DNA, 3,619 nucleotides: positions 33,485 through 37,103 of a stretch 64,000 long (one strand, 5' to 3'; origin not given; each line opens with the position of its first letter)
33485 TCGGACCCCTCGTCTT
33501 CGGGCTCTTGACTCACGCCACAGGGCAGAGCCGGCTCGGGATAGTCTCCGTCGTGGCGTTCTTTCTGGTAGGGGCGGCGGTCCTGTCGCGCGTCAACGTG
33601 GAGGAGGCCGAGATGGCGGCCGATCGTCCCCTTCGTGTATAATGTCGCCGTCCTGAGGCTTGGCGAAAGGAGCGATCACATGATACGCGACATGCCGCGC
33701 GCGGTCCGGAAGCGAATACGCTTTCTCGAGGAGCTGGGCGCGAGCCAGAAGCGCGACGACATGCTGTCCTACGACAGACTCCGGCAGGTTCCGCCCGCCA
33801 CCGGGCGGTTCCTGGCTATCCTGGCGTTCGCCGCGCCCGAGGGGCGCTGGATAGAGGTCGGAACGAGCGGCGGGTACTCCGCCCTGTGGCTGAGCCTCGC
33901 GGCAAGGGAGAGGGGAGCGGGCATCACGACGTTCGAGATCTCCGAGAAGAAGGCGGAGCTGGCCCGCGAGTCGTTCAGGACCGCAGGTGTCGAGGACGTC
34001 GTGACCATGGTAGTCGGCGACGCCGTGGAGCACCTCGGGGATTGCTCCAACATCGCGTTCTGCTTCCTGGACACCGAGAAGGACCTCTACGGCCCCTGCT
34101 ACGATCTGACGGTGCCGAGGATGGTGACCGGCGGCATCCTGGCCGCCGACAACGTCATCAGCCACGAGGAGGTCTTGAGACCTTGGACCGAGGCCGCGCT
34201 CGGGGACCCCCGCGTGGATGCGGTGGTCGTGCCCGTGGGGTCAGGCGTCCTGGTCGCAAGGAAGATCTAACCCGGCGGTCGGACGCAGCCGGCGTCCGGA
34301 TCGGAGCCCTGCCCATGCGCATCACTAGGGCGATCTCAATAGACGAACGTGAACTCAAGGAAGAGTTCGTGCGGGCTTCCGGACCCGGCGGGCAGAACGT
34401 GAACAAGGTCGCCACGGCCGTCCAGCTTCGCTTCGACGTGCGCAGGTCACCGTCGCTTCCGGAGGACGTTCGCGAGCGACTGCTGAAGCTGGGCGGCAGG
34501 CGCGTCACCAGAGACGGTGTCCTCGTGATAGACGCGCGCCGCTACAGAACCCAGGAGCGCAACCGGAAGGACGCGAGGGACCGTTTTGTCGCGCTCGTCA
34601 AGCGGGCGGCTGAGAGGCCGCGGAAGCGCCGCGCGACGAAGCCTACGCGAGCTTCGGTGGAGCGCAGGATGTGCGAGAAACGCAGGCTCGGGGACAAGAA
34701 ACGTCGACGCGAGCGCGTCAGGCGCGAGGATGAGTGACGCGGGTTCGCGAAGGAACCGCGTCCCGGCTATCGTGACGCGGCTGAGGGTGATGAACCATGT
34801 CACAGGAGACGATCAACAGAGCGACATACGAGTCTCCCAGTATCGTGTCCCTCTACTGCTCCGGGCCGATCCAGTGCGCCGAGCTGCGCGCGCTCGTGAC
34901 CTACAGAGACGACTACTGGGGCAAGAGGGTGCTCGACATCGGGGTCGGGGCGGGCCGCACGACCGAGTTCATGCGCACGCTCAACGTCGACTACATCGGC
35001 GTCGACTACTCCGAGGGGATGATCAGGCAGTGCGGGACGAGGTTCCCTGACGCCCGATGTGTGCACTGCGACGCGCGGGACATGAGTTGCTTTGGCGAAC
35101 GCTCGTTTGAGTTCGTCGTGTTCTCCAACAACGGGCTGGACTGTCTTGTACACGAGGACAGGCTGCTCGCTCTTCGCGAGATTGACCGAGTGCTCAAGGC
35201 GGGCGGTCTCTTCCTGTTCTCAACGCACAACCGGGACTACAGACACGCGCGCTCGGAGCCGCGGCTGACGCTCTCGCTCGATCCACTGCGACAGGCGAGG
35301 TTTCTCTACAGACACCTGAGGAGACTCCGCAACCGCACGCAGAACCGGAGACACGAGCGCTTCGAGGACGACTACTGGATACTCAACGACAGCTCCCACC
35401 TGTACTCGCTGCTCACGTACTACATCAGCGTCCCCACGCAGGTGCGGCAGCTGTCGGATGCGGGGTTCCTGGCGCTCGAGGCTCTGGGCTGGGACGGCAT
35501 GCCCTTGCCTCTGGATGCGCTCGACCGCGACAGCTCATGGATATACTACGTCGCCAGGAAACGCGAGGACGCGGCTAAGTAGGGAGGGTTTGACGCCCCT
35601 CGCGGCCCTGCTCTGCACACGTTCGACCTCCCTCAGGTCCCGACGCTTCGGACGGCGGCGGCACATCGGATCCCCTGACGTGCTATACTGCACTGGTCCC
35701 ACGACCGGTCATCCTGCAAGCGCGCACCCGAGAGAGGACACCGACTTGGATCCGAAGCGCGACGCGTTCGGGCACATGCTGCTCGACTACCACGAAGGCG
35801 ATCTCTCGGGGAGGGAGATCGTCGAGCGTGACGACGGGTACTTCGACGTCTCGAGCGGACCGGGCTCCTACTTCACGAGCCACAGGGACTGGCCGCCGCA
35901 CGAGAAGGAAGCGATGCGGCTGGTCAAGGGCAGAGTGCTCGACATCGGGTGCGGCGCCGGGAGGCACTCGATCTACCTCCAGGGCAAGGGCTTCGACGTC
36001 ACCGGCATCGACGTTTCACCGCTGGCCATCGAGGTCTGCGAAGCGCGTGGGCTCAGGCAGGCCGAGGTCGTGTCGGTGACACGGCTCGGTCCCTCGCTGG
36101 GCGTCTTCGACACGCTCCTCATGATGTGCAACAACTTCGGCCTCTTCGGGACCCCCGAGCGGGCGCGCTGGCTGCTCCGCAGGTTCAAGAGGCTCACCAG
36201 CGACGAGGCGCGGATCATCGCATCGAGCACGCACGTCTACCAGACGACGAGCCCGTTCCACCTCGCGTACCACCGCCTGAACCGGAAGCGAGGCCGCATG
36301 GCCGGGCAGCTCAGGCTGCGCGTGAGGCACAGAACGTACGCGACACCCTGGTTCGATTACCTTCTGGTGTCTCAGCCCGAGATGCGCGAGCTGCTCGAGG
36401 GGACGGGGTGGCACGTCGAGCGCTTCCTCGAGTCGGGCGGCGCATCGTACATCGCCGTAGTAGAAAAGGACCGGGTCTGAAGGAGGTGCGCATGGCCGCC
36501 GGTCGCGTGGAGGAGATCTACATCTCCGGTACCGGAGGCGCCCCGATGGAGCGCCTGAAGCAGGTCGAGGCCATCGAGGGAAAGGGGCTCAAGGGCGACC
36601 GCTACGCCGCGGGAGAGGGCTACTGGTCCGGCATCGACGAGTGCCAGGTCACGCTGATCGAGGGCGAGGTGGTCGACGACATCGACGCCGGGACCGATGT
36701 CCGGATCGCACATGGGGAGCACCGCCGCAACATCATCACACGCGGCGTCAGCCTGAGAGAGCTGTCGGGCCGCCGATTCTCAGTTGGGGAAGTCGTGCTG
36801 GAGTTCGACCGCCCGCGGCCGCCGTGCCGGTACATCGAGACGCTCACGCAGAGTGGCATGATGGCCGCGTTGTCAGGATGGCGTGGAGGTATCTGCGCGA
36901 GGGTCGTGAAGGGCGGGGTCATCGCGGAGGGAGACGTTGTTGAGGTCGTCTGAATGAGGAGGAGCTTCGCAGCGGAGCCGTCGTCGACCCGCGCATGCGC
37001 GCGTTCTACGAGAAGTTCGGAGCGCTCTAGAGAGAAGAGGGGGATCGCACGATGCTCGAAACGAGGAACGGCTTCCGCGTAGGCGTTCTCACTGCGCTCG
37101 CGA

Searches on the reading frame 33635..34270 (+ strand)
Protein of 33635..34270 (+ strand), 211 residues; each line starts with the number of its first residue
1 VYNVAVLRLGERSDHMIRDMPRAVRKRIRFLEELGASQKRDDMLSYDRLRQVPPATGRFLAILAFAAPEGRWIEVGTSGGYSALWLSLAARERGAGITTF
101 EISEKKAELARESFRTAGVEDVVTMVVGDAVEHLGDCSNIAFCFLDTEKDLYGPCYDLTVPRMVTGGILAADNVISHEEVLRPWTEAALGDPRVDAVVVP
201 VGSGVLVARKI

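Call 48: search_protein_families(library=pfam, proteins=[window:33635-34270:+], max_evalue=0.0001)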
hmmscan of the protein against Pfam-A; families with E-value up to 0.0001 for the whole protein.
window:33635-34270:+ (211 aa): 2 families
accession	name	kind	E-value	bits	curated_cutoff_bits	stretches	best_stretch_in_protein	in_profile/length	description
PF01596.23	Methyltransf_3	-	1.9e-18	67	22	1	50-211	26-204/204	O-methyltransferase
PF13578.12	Methyltransf_24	-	2.6e-10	41.6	26.3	1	73-174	1-105/105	Methyltransferase domain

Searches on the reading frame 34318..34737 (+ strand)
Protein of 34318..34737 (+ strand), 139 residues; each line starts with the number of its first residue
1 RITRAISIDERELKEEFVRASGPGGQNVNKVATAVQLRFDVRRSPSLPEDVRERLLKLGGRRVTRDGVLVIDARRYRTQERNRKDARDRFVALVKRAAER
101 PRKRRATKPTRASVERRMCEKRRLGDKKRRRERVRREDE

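Call 48: search_protein_families(library=pfam, proteins=[window:34318-34737:+], max_evalue=0.0001)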
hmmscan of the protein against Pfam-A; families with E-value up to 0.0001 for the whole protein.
window:34318-34737:+ (139 aa): 1 family
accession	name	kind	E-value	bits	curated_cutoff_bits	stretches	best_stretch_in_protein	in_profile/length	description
PF00472.26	RF-1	-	1.4e-21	77.1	35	1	6-131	5-110/116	RF-1 domain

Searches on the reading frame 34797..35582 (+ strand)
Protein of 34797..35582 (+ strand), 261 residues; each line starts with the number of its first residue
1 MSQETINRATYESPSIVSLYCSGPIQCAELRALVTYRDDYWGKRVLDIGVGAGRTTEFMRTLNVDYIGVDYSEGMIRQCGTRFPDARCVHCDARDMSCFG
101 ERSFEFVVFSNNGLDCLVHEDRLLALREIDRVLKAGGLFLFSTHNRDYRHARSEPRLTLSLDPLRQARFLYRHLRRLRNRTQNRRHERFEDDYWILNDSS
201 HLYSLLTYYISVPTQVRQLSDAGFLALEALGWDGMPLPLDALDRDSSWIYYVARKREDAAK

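Call 48: search_protein_families(library=pfam, proteins=[window:34797-35582:+], max_evalue=0.0001)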
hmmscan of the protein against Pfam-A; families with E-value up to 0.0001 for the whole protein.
window:34797-35582:+ (261 aa): 5 families
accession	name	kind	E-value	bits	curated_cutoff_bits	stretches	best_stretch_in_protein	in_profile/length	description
PF13649.12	Methyltransf_25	-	1.1e-16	61.7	27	1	45-137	1-97/97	Methyltransferase domain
PF08241.18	Methyltransf_11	-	3.9e-16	59.9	21.2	1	46-141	1-95/95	Methyltransferase domain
PF08242.18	Methyltransf_12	-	3.1e-10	41.1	30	1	46-139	1-98/98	Methyltransferase domain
PF13847.12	Methyltransf_31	-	6.3e-10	39.3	27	1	42-146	4-114/145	Methyltransferase domain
PF13489.12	Methyltransf_23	-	3e-09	37.3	27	1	42-155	23-130/164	Methyltransferase domain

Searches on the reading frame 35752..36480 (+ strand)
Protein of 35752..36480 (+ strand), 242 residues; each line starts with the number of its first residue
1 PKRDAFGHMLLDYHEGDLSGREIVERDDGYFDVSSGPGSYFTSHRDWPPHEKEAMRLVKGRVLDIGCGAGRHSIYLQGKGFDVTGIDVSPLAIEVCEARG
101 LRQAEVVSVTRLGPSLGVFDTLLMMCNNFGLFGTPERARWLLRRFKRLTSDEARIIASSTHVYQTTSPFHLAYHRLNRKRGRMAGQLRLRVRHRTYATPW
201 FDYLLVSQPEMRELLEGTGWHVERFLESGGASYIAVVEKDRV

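Call 48: search_protein_families(library=pfam, proteins=[window:35752-36480:+], max_evalue=0.0001)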
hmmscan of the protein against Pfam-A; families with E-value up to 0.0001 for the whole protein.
window:35752-36480:+ (242 aa): 6 families
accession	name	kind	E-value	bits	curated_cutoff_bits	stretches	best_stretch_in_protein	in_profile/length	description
PF13649.12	Methyltransf_25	-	9.8e-11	42.6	27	1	62-148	1-92/97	Methyltransferase domain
PF03848.20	TehB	-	9.6e-08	32.1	20.4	1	52-95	23-67/193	Tellurite resistance protein TehB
PF13489.12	Methyltransf_23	-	2.6e-07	31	27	1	58-95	22-59/164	Methyltransferase domain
PF08241.18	Methyltransf_11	-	4.2e-07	30.9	21.2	1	63-125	1-67/95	Methyltransferase domain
PF08242.18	Methyltransf_12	-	1.3e-06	29.4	30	1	63-153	1-96/98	Methyltransferase domain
PF13847.12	Methyltransf_31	-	1.4e-06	28.5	27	1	60-99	5-47/145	Methyltransferase domain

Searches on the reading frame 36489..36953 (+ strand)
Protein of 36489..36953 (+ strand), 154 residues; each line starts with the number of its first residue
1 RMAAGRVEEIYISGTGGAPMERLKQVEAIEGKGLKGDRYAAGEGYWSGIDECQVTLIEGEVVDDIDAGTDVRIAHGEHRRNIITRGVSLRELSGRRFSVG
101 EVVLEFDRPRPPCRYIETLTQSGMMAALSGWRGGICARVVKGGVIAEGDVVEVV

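Call 3: search_protein_families(library=pfam, proteins=[window:36489-36953:+], max_evalue=0.01)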
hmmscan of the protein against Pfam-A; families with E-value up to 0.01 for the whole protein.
window:36489-36953:+ (154 aa): 1 family
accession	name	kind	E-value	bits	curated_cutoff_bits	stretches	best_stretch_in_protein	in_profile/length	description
PF03473.23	MOSC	-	3.8e-12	46.7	22.7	1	48-152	6-120/120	MOSC domain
